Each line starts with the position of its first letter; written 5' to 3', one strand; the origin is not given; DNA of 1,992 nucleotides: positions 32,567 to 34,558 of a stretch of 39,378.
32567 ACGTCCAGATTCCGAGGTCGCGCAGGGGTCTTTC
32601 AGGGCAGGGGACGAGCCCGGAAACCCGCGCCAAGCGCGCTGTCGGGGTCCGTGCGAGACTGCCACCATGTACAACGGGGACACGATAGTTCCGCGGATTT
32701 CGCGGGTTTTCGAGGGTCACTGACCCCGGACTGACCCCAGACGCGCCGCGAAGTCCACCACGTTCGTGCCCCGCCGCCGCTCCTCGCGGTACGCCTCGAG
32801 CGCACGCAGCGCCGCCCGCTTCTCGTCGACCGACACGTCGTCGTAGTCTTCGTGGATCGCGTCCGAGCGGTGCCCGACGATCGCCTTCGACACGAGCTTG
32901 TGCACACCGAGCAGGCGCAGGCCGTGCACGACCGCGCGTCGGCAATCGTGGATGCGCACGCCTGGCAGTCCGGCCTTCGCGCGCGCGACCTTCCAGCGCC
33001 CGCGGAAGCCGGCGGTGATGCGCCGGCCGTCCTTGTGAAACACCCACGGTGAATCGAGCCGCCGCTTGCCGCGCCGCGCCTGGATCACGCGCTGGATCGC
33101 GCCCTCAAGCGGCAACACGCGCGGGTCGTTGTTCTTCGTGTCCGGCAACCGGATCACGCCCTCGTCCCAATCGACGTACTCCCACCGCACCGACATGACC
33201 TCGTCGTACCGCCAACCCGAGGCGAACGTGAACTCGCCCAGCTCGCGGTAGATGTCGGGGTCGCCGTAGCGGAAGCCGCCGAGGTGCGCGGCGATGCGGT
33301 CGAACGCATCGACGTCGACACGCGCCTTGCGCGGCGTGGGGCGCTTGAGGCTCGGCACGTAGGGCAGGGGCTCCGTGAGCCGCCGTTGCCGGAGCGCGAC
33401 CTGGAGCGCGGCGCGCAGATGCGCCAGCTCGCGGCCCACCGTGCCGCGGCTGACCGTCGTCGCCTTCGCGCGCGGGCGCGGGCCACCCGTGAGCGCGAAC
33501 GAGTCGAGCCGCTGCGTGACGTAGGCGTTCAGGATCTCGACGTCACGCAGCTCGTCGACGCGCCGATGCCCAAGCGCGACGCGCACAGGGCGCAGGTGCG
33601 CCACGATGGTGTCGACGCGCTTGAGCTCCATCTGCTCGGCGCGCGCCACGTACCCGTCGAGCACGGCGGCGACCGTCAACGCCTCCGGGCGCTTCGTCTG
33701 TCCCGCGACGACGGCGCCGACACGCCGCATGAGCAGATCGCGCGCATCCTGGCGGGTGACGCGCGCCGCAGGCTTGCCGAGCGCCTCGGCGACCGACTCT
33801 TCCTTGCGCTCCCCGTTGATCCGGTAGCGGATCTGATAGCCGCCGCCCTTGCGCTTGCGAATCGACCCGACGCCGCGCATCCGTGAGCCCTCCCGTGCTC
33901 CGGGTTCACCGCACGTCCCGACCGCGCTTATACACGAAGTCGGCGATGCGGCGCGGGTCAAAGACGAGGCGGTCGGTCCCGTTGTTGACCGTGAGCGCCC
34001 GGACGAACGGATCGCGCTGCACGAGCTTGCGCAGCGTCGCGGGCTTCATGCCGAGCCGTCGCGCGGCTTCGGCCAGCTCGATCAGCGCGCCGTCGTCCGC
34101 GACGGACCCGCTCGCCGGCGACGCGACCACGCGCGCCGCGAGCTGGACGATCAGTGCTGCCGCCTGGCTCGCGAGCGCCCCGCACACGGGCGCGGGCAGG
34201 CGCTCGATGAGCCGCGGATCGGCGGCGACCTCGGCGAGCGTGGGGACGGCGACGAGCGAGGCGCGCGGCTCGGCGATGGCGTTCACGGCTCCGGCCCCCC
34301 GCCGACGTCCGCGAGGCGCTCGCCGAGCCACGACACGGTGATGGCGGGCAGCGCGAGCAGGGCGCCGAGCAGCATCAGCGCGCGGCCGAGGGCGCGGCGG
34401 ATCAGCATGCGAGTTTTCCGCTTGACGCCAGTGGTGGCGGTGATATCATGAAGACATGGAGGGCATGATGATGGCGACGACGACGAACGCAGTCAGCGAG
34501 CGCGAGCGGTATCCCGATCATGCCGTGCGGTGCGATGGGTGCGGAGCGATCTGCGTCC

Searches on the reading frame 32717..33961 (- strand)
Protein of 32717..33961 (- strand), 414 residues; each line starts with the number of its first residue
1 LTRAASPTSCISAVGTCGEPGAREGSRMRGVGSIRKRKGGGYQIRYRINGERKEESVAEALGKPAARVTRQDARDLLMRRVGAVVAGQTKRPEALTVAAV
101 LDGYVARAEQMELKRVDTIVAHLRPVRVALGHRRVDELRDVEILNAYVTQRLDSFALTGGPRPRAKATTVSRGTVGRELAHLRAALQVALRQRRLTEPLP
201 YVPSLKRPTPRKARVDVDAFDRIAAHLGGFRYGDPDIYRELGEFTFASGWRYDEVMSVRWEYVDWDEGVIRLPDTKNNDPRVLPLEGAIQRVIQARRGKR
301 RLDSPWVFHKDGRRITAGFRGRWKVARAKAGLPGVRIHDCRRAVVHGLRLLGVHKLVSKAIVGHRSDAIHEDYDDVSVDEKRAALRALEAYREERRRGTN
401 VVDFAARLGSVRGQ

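Call 4: search_protein_families(library=pfam, proteins=[window:32717-33961:-], max_evalue=1)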
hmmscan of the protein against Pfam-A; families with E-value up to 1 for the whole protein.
window:32717-33961:- (414 aa): 1 family
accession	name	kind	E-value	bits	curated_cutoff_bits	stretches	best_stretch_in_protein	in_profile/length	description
PF00589.27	Phage_integrase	-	5.9e-11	42.9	27.1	1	242-376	28-168/172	Phage integrase family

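Call 43: find_related_loci(query=window:32717-33961:-, collection=viral_contigs, flank=8000)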
Query window:32717-33961:- (414 aa) in viral_contigs; peptide patterns used: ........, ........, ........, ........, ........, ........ (x = any residue, [..] = any of these).
4 stretches matched a pattern, but none encodes a relative of the query by tblastn (E <= 1e-3).

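Call 59: find_encoding_contigs(protein=window:32720-33880:-, flank=10000, max_places=8)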
Protein seq(387 aa) (387 aa): no gene with exactly this product is on record in the collection.

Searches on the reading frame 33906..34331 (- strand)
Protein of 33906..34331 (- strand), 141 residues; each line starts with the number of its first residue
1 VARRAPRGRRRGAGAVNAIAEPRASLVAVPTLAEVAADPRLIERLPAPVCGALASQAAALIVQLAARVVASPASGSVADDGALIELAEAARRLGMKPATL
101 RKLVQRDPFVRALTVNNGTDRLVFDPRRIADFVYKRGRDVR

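Call 4: search_protein_families(library=pfam, proteins=[window:33906-34331:-], max_evalue=1)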
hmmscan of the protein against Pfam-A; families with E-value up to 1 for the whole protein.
window:33906-34331:- (141 aa): 6 families
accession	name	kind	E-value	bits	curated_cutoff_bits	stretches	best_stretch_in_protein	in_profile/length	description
PF02954.25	HTH_8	-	0.021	15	22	1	87-102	22-37/42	Bacterial regulatory protein, Fis family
PF12728.13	HTH_17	-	0.026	15.2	27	1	86-107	4-25/51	Helix-turn-helix domain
PF16928.10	Inj_translocase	-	0.099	12.8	29.7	1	35-108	87-159/218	DNA/protein translocase of phage P22 injectosome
PF13411.12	MerR_1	-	0.12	13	21.6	1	86-130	3-44/69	MerR HTH family regulatory protein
PF00376.29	MerR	-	0.17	12.1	28.2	1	87-104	3-20/38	MerR family regulatory protein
PF01527.26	HTH_Tnp_1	-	0.21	12.3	24.1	1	87-106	27-46/75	Transposase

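Call 7: search_protein_families(library=phrogs, proteins=[window:33906-34331:-], max_evalue=1)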
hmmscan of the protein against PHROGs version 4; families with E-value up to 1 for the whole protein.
window:33906-34331:- (141 aa): 6 families
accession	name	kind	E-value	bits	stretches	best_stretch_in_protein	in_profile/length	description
phrog_597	-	DNA, RNA and nucleotide metabolism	0.0012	19.9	1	67-107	96-136/200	DNA binding protein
phrog_66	-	integration and excision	0.0013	19.5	1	74-137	84-144/412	excisionase and transcriptional regulator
phrog_2474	-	transcription regulation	0.013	16.4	1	82-118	47-79/118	MerR-like transcriptional regulator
phrog_2655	-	integration and excision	0.026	15.2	1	83-124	114-155/181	excisionase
phrog_24666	-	unknown function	0.22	12.9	1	52-96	37-75/96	-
phrog_16678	-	unknown function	0.26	11.6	1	85-109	163-188/259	-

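Call 8: search_protein_families(library=ncbifam, proteins=[window:33906-34331:-], max_evalue=1)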
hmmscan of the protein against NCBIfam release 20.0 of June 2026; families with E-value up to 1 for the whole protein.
window:33906-34331:- (141 aa): 0 families

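Call 9: search_protein_families(library=padloc, proteins=[window:33906-34331:-], max_evalue=1)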
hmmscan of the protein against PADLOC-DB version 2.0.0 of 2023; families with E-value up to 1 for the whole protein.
window:33906-34331:- (141 aa): 0 families

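Call 49: find_encoding_contigs(protein=window:33906-34331:-, flank=10000, max_places=8)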
Protein window:33906-34331:- (141 aa): no gene with exactly this product is on record in the collection.

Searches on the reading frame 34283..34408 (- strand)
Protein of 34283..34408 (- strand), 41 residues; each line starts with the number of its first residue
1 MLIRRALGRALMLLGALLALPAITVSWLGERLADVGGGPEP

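Call 4: search_protein_families(library=pfam, proteins=[window:34283-34408:-], max_evalue=1)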
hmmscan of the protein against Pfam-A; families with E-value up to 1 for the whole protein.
window:34283-34408:- (41 aa): 0 families

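Call 7: search_protein_families(library=phrogs, proteins=[window:34283-34408:-], max_evalue=1)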
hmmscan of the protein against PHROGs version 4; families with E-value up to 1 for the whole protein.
window:34283-34408:- (41 aa): 0 families

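Call 8: search_protein_families(library=ncbifam, proteins=[window:34283-34408:-], max_evalue=1)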
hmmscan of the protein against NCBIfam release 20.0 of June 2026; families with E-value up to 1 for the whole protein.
window:34283-34408:- (41 aa): 0 families

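Call 9: search_protein_families(library=padloc, proteins=[window:34283-34408:-], max_evalue=1)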
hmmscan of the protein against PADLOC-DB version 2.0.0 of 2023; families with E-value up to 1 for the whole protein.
window:34283-34408:- (41 aa): 0 families

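Call 108: find_encoding_contigs(protein=window:34283-34408:-, flank=5000, max_places=8)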
Protein window:34283-34408:- (41 aa): 2 contigs read that carry it; 1 place shown.
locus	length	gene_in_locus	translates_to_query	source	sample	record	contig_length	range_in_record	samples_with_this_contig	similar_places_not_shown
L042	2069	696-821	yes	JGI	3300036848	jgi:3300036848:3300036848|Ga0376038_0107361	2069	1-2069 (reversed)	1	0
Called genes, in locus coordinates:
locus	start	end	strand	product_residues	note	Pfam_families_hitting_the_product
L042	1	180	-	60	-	?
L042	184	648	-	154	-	-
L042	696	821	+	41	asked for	-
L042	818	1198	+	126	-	-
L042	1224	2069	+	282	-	?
